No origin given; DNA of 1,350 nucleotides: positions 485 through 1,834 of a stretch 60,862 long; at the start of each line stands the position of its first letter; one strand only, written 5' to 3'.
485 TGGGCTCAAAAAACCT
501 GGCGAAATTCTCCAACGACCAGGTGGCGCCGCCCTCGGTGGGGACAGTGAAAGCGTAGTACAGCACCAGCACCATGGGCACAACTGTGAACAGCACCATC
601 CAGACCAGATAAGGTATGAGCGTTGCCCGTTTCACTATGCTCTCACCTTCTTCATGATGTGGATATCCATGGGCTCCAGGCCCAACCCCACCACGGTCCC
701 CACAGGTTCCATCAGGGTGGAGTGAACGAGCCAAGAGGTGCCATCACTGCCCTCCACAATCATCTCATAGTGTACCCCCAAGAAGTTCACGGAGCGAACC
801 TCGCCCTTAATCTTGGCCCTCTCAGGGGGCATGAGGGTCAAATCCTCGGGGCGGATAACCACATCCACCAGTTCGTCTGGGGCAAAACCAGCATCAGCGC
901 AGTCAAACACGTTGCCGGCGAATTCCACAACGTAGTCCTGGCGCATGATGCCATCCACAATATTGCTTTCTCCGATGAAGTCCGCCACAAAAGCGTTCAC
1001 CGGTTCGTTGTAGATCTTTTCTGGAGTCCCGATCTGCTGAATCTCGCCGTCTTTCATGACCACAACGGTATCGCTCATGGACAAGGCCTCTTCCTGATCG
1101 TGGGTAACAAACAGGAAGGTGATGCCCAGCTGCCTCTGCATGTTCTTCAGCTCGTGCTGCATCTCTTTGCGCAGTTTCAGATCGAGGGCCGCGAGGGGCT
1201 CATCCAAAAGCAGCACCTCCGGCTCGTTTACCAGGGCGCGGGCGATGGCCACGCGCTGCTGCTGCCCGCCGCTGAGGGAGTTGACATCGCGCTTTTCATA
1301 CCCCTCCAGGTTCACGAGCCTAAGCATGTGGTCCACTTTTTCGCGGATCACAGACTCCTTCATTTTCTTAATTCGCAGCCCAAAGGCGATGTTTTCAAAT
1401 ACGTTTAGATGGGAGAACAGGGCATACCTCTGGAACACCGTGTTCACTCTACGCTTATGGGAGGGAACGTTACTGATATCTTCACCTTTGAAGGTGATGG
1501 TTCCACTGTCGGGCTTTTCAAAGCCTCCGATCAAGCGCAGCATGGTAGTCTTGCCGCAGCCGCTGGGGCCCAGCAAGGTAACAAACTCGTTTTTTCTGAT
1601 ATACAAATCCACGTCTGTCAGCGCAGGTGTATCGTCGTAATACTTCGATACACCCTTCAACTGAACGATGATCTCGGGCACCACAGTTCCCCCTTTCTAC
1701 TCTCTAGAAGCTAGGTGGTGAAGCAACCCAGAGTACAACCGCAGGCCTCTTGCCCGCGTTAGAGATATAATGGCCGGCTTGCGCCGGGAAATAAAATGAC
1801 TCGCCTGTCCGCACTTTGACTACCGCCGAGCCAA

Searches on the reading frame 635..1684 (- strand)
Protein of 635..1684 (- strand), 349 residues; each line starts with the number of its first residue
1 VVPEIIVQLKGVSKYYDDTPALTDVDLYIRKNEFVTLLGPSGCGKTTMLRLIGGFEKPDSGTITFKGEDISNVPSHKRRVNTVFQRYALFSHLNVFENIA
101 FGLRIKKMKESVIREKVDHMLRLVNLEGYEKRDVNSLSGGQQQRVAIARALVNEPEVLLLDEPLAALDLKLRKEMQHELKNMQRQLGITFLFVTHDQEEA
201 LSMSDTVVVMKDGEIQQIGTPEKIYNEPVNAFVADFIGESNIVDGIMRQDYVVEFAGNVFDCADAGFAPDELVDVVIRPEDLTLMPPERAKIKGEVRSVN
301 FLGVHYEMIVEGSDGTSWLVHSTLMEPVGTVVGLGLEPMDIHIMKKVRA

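Call 60: search_protein_families(library=ncbifam, proteins=[window:635-1684:-], max_evalue=1e-10)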
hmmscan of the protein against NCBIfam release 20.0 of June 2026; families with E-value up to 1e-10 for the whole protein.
window:635-1684:- (349 aa): 180 families (the best 25 are shown)
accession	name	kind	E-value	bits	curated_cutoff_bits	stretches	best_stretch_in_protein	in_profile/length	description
NF043075.1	MMSYN1_0197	equivalog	2.4e-165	549.5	550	1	6-346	2-341/341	spermidine/putrescine ABC transporter ATP-binding protein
NF006987.0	PRK09452.1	equivalog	1.9e-125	418.5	482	1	4-320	15-341/378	spermidine/putrescine ABC transporter ATP-binding protein PotA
TIGR03265.1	PhnT2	equivalog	4.2e-110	368.3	457.7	1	7-314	5-314/353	putative 2-aminoethylphosphonate ABC transporter ATP-binding protein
TIGR01187.1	potA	subfamily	7.2e-110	367.1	355.6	1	37-324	1-298/325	polyamine ABC transporter ATP-binding protein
NF008513.0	PRK11432.1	equivalog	2.5e-96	322.7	496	1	6-314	6-315/351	ferric ABC transporter ATP-binding protein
NF008653.0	PRK11650.1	subfamily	1.7e-88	297.1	432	1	7-314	4-316/357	sn-glycerol-3-phosphate ABC transporter ATP-binding protein UgpC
TIGR00968.1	3a0106s01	subfamily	3.6e-88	295.1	342.75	1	8-242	2-236/237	sulfate ABC transporter ATP-binding protein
TIGR03258.1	PhnT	equivalog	1.5e-85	287.4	499.15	1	8-343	10-356/359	2-aminoethylphosphonate ABC transport system ATP-binding subunit PhnT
NF040840.2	tungstate_WtpC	equivalog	3.4e-85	286.4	440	1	7-303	2-302/347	tungstate ABC transporter ATP-binding protein WtpC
NF008105.0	PRK10851.1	equivalog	2.4e-82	276.5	502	1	7-303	3-303/362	sulfate/thiosulfate ABC transporter ATP-binding protein CysA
NF008621.0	PRK11607.1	equivalog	3.5e-82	276.2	613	1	7-285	20-305/377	putrescine ABC transporter ATP-binding subunit PotG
NF040933.2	ABC_arch_GlcV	equivalog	9.2e-81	271.5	450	1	7-313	3-324/357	glucose ABC transporter ATP-binding protein GlcV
NF008233.0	PRK11000.1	equivalog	6.4e-77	258.9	568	1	7-344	4-353/369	maltose/maltodextrin ABC transporter ATP-binding protein MalK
TIGR01186.1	proV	subfamily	5e-71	239.7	326.6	1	21-246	8-239/363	betaine/proline/choline family ABC transporter ATP-binding protein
TIGR03415.1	ABC_choXWV_ATP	equivalog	2.4e-58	197.9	483.75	1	22-250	40-278/382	choline ABC transporter ATP-binding protein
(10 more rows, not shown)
